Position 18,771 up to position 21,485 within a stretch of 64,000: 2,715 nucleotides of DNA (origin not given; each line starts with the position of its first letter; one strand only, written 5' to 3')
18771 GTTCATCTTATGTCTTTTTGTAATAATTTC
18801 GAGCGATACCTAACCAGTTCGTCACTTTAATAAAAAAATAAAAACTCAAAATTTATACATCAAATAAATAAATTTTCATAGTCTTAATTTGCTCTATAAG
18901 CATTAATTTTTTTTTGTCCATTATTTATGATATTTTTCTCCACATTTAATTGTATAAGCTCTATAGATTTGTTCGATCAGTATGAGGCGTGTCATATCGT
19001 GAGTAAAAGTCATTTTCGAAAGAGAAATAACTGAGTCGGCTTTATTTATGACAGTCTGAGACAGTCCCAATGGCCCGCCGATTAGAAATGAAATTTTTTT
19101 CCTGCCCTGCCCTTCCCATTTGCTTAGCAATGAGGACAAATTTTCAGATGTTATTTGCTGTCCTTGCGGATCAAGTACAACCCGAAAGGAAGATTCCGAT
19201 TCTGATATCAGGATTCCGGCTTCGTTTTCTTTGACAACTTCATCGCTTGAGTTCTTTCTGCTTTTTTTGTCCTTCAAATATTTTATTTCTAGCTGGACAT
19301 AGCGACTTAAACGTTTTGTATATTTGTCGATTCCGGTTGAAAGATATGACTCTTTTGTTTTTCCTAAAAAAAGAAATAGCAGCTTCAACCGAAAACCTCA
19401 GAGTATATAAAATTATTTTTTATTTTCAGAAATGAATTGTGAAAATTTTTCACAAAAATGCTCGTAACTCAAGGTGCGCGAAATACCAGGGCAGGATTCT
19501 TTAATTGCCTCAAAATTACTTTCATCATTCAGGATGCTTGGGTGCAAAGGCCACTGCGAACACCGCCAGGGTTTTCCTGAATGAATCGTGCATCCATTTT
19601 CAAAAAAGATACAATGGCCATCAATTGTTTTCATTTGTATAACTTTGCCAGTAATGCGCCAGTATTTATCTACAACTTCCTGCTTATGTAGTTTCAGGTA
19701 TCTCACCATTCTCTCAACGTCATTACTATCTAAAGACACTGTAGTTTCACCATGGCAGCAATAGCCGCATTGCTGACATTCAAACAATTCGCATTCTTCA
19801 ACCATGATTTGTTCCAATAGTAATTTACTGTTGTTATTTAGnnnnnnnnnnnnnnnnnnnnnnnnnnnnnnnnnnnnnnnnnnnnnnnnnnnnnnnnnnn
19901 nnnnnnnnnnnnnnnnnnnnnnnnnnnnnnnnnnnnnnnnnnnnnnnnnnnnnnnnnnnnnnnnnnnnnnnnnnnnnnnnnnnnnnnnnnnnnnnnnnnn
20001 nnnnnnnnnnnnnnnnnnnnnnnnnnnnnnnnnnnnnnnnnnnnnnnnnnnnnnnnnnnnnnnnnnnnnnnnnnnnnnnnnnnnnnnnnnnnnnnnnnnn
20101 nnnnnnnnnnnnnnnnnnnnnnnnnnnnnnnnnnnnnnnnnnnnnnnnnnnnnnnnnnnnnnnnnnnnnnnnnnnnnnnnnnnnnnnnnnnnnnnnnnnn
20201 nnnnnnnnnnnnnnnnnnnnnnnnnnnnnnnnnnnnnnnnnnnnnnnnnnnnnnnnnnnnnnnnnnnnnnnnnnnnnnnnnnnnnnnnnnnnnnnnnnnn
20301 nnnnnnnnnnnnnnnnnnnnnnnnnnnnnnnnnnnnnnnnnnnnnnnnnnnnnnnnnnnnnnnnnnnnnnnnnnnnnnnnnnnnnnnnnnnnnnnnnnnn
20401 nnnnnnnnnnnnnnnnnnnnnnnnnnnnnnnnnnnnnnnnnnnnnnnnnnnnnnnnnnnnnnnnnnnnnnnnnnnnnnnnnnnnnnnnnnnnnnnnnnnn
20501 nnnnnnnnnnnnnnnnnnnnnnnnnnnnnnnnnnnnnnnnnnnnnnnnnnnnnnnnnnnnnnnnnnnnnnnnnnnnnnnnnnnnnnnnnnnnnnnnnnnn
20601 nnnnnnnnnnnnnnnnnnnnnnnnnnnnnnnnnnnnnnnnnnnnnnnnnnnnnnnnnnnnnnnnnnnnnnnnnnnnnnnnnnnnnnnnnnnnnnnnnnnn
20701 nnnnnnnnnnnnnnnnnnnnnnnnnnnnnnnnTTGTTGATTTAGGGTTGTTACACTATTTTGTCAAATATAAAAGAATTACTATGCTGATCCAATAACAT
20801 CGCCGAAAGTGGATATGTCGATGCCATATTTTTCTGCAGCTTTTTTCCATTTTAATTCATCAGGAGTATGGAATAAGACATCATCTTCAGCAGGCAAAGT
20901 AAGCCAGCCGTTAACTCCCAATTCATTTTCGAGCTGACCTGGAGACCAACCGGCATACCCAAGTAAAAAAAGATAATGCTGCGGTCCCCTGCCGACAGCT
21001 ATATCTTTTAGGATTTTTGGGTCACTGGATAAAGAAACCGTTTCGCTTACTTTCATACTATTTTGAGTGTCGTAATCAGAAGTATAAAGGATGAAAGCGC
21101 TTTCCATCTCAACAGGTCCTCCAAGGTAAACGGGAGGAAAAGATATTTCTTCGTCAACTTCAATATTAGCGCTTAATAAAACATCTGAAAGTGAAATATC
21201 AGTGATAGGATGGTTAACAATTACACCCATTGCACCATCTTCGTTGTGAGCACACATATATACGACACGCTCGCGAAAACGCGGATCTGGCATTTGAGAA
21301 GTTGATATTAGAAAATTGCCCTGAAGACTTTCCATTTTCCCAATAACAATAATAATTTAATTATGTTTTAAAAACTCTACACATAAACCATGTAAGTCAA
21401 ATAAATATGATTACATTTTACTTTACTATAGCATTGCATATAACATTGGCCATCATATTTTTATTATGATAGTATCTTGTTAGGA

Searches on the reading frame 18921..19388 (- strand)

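Call 31: search_protein_families(library=pfam, proteins=[window:18921-19388:-], max_evalue=0.0001)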
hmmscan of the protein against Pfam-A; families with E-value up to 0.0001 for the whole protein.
window:18921-19388:- (155 aa): 1 family
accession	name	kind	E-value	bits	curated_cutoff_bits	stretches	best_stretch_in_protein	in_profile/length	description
PF02590.22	SPOUT_MTase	-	1e-49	168.9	27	1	1-154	1-154/154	Predicted SPOUT methyltransferase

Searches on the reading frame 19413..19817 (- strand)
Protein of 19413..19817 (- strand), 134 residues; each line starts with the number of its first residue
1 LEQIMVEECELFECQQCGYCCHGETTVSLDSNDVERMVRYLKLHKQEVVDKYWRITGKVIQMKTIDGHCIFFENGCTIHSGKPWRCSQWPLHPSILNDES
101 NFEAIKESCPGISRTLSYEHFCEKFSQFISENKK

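Call 31: search_protein_families(library=pfam, proteins=[window:19413-19817:-], max_evalue=0.0001)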
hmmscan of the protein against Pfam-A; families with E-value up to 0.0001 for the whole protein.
window:19413-19817:- (134 aa): 1 family
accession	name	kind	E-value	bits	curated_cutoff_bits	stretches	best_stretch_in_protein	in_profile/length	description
PF03692.20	CxxCxxCC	-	6.9e-10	39.9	23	1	13-110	1-85/85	Putative zinc- or iron-chelating domain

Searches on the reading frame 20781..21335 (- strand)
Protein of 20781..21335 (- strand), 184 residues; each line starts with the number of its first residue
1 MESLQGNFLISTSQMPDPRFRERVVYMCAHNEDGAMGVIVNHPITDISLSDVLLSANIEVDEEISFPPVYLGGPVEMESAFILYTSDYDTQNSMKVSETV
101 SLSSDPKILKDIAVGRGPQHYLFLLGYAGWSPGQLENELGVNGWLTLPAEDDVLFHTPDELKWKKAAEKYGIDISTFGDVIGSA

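Call 31: search_protein_families(library=pfam, proteins=[window:20781-21335:-], max_evalue=0.0001)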
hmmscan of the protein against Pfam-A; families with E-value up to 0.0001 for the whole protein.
window:20781-21335:- (184 aa): 1 family
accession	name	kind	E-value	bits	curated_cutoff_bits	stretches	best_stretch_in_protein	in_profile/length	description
PF02622.21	DUF179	-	1.3e-47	162.2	27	1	14-171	2-157/157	AlgH-like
